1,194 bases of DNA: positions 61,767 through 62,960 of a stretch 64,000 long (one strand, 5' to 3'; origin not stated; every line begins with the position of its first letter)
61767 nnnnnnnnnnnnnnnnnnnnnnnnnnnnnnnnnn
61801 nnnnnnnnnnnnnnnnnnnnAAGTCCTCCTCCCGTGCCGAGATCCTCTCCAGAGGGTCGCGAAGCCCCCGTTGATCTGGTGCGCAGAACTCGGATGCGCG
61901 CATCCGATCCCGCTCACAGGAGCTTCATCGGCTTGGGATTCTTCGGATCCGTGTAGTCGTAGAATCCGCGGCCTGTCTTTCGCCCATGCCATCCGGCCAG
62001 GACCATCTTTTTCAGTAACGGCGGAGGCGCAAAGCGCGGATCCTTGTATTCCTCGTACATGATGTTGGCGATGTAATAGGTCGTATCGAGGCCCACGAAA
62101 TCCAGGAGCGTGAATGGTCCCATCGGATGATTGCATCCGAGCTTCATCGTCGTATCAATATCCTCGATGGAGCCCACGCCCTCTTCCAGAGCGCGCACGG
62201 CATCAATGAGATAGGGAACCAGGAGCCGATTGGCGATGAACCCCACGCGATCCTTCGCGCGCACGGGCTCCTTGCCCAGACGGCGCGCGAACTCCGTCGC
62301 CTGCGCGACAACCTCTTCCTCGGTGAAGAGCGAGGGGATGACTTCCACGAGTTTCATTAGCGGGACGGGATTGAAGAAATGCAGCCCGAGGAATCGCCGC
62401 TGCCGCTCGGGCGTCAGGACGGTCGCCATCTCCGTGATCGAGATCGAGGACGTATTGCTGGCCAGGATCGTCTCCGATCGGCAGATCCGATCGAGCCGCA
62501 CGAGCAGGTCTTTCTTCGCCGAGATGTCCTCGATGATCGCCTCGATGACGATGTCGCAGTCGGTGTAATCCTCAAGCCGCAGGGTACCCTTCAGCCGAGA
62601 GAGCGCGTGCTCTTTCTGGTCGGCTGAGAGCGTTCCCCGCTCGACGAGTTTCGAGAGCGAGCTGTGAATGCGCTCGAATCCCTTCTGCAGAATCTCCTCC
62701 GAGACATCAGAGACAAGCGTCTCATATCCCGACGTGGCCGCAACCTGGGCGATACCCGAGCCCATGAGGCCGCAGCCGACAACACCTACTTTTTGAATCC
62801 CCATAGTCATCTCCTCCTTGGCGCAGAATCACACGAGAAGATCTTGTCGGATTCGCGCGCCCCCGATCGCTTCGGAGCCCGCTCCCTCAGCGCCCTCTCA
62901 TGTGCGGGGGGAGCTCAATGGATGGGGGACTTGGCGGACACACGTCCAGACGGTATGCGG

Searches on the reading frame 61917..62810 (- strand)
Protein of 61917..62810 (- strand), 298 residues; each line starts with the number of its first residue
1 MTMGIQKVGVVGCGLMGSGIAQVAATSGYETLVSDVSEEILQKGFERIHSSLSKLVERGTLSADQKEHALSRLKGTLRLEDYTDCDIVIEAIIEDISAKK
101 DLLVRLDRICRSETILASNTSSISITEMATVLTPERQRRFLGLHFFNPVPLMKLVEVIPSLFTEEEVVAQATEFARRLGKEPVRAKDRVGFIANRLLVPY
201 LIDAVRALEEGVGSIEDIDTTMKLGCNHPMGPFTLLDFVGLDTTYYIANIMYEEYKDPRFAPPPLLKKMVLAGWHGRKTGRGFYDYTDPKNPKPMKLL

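Call 52: search_protein_families(library=pfam, proteins=[window:61917-62810:-], max_evalue=0.00001)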
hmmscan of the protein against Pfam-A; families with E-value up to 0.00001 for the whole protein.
window:61917-62810:- (298 aa): 2 families
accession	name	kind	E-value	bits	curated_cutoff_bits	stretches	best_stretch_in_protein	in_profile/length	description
PF02737.24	3HCDH_N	-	2.5e-62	210.4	22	1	7-187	1-179/180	3-hydroxyacyl-CoA dehydrogenase, NAD binding domain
PF00725.27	3HCDH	-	2e-36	124.8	22.1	1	190-286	1-97/97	3-hydroxyacyl-CoA dehydrogenase, C-terminal domain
